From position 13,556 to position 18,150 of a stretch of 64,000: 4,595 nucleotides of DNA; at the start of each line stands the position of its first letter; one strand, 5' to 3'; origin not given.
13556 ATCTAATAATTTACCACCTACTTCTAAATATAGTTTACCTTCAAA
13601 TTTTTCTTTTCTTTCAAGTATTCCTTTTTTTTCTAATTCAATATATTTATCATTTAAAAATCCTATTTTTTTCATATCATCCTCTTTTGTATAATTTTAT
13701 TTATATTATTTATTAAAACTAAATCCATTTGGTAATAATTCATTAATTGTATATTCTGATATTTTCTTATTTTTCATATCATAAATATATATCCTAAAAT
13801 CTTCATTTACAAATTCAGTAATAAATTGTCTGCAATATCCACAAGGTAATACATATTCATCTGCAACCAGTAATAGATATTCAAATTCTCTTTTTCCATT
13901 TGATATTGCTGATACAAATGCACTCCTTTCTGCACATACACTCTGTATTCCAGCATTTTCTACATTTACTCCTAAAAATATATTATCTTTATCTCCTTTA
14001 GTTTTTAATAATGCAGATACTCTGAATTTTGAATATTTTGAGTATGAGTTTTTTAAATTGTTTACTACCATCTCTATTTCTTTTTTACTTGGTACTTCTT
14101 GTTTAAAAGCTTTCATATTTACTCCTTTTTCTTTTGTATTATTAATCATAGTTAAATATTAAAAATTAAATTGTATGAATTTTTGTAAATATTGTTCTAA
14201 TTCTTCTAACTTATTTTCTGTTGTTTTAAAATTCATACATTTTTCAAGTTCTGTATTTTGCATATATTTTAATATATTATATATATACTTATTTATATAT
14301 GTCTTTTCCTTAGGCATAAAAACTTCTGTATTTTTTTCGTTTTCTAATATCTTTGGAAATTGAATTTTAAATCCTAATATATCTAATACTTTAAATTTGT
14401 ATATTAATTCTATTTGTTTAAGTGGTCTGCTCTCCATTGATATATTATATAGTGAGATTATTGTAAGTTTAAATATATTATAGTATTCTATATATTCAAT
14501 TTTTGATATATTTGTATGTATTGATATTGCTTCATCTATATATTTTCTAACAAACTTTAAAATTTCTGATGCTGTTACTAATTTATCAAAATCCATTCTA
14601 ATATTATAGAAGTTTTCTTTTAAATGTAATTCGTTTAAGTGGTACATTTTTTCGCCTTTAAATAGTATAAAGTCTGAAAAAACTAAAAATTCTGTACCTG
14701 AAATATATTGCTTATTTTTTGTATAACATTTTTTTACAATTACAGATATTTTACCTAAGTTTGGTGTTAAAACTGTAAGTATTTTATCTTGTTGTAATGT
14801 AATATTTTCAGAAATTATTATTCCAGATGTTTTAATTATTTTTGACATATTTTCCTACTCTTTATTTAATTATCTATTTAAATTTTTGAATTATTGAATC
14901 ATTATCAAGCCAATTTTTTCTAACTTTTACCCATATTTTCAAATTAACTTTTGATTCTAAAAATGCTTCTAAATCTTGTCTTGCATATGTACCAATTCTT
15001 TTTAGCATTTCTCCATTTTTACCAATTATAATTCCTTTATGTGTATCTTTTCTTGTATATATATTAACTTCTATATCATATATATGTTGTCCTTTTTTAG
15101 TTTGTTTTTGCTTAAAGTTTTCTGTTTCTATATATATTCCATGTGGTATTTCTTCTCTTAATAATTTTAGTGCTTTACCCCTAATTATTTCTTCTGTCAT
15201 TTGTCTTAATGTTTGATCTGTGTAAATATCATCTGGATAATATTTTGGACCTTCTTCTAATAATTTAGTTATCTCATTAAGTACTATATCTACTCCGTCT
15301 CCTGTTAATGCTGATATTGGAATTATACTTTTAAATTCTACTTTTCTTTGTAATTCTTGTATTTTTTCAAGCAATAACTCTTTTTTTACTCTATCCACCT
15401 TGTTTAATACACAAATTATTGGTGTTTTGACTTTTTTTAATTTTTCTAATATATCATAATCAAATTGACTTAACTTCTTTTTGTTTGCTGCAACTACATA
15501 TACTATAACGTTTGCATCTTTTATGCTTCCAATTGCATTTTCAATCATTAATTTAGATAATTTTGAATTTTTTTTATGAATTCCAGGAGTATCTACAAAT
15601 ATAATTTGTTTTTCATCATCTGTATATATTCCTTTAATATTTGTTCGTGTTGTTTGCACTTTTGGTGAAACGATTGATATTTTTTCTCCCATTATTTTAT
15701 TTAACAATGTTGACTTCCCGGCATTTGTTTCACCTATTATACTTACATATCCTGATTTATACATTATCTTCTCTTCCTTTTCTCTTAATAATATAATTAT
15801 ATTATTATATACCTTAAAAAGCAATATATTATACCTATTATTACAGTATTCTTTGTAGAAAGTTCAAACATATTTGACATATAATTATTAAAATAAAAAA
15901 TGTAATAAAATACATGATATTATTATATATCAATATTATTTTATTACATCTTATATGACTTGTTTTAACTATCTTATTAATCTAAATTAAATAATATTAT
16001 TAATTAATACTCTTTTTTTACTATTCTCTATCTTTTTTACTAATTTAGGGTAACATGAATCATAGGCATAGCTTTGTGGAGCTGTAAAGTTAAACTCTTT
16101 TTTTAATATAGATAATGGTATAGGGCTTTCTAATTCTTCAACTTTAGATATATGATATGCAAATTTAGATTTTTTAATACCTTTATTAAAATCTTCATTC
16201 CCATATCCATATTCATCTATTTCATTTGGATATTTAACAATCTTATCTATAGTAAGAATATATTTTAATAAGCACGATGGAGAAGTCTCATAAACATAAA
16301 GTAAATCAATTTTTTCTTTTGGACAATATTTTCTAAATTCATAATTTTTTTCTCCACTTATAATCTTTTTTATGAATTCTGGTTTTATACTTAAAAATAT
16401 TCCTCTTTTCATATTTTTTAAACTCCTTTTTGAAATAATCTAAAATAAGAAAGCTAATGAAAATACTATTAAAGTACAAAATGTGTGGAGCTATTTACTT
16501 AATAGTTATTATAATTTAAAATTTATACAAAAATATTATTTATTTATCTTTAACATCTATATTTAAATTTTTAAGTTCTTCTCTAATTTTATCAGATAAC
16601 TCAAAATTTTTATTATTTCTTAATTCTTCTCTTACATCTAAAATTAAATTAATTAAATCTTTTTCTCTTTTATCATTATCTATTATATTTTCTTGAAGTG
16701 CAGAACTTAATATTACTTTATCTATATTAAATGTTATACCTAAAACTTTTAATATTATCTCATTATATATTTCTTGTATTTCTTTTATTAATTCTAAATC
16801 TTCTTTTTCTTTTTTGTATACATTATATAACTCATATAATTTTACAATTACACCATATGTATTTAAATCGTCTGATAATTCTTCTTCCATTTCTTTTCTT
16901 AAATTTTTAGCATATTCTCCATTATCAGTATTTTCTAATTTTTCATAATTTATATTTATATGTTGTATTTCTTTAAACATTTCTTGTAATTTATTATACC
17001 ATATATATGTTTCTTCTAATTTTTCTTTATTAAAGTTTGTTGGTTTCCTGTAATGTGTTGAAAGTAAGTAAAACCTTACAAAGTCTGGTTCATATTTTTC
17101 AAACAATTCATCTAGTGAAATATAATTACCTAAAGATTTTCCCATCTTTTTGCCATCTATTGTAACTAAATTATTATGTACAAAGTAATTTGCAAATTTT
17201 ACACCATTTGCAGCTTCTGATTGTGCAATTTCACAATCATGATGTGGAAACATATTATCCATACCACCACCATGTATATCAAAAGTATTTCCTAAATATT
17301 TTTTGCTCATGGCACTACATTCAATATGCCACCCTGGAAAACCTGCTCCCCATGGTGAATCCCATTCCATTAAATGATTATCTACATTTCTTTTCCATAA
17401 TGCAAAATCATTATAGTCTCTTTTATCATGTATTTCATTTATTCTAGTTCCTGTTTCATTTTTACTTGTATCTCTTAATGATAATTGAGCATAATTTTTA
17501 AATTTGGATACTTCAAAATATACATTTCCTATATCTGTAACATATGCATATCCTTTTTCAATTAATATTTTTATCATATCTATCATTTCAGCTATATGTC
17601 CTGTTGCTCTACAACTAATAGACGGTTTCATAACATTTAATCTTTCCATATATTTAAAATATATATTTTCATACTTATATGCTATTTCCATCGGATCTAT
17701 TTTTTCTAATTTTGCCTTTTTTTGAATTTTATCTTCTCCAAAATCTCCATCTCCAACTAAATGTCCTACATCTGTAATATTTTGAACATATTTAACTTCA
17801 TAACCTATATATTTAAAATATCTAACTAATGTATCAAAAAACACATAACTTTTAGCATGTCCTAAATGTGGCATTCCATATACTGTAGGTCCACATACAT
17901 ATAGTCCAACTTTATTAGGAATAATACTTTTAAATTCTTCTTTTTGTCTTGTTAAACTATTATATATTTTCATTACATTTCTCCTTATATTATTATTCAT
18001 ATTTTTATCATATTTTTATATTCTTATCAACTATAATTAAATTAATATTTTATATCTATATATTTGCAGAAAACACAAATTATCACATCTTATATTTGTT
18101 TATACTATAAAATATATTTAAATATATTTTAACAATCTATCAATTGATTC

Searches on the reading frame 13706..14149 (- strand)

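Call 24: search_protein_families(library=pfam, proteins=[window:13706-14149:-], max_evalue=0.001)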
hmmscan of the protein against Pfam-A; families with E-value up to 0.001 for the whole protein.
window:13706-14149:- (147 aa): 1 family
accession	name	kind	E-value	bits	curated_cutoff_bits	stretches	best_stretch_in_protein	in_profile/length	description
PF00383.29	dCMP_cyt_deam_1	-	4.8e-13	49.3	25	1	25-116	8-96/102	Cytidine and deoxycytidylate deaminase zinc-binding region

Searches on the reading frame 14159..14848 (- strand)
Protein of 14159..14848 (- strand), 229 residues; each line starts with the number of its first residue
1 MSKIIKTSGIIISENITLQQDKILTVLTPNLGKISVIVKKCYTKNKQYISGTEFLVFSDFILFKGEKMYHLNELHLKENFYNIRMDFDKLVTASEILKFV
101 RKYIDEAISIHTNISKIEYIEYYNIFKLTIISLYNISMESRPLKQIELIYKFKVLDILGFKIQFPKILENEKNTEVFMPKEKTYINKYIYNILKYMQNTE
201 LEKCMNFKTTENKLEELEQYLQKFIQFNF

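Call 24: search_protein_families(library=pfam, proteins=[window:14159-14848:-], max_evalue=0.001)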
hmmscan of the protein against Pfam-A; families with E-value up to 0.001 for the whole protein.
window:14159-14848:- (229 aa): 2 families
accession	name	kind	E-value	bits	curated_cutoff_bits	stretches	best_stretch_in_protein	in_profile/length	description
PF11967.14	RecO_N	-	4.3e-10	39.9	27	1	1-80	1-80/80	Recombination protein O N terminal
PF02565.21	RecO_C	-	4.9e-07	30.1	22.1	1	125-227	30-147/157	Recombination protein O C terminal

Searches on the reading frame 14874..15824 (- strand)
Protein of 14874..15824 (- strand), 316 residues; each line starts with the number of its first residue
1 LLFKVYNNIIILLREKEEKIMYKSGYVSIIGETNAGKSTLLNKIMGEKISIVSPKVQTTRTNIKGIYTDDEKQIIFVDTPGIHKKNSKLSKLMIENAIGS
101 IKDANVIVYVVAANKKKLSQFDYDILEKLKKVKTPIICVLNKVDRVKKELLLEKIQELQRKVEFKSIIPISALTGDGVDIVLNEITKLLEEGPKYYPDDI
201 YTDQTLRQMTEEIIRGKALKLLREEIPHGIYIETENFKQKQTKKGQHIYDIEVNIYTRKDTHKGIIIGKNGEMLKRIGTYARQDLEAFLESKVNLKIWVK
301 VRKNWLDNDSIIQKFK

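Call 24: search_protein_families(library=pfam, proteins=[window:14874-15824:-], max_evalue=0.001)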
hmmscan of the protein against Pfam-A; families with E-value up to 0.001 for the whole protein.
window:14874-15824:- (316 aa): 11 families
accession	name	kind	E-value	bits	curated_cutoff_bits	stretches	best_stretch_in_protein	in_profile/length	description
PF01926.29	MMR_HSR1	-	1.6e-25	89.9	21.9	1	27-142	2-113/113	50S ribosome-binding GTPase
PF07650.23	KH_2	-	3.1e-18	65.8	22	1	225-306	1-78/78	KH domain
PF00009.33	GTP_EFTU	-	1.9e-15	57.4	26.5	1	62-190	65-187/188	Elongation factor Tu GTP binding domain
PF00350.29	Dynamin_N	-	2.4e-14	54.1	27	2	66-143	95-168/168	Dynamin family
PF02421.24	FeoB_N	-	1.1e-13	51.5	27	1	27-184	3-155/156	Ferrous iron transport protein B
PF10662.15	PduV-EutP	-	9.4e-08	32.4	21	1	27-185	4-141/143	Ethanolamine utilisation - propanediol utilisation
PF03193.22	RsgA_GTPase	-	1.2e-06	28.8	30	1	23-84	105-170/174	RsgA GTPase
PF04548.22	AIG1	-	1.5e-06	28.2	27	1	29-132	5-110/212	AIG1 family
PF00071.28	Ras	-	2.2e-05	24.5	21.6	1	29-189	4-160/162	Ras family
PF08477.19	Roc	-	0.00017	22.3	27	1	27-144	2-119/119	Ras of Complex, Roc, domain of DAPkinase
PF00025.27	Arf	-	0.00079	19.4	22.3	0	23-185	13-170/174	ADP-ribosylation factor family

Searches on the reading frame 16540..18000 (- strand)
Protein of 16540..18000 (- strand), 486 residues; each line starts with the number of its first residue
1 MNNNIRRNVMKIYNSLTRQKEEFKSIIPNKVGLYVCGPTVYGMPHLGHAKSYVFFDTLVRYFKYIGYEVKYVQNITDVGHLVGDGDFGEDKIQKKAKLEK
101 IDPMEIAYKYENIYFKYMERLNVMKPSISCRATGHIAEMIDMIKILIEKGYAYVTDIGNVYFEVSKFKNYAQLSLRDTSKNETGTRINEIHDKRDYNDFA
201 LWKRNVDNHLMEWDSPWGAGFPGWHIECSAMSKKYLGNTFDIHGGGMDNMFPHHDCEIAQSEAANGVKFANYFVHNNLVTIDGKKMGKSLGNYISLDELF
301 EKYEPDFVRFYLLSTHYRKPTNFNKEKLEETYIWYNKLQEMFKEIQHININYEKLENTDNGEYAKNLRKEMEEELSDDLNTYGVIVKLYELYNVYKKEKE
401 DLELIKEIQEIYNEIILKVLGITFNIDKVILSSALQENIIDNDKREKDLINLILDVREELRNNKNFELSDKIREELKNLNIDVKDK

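Call 24: search_protein_families(library=pfam, proteins=[window:16540-18000:-], max_evalue=0.001)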
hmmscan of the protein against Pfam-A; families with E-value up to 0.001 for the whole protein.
window:16540-18000:- (486 aa): 4 families
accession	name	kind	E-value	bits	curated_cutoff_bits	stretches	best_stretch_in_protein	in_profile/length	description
PF01406.26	tRNA-synt_1e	-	3.3e-111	371.9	27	1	23-331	2-299/301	tRNA synthetases class I (C) catalytic domain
PF09334.17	tRNA-synt_1g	-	2.9e-16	59.6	20.1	2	252-330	294-373/391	tRNA synthetases class I (M)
PF00133.28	tRNA-synt_1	-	2.1e-12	47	22.7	1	240-322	329-412/414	tRNA synthetases class I (I, L, M and V)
PF01921.24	tRNA-synt_1f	-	8.9e-07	28.6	27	1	277-343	273-340/360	tRNA synthetases class I (K)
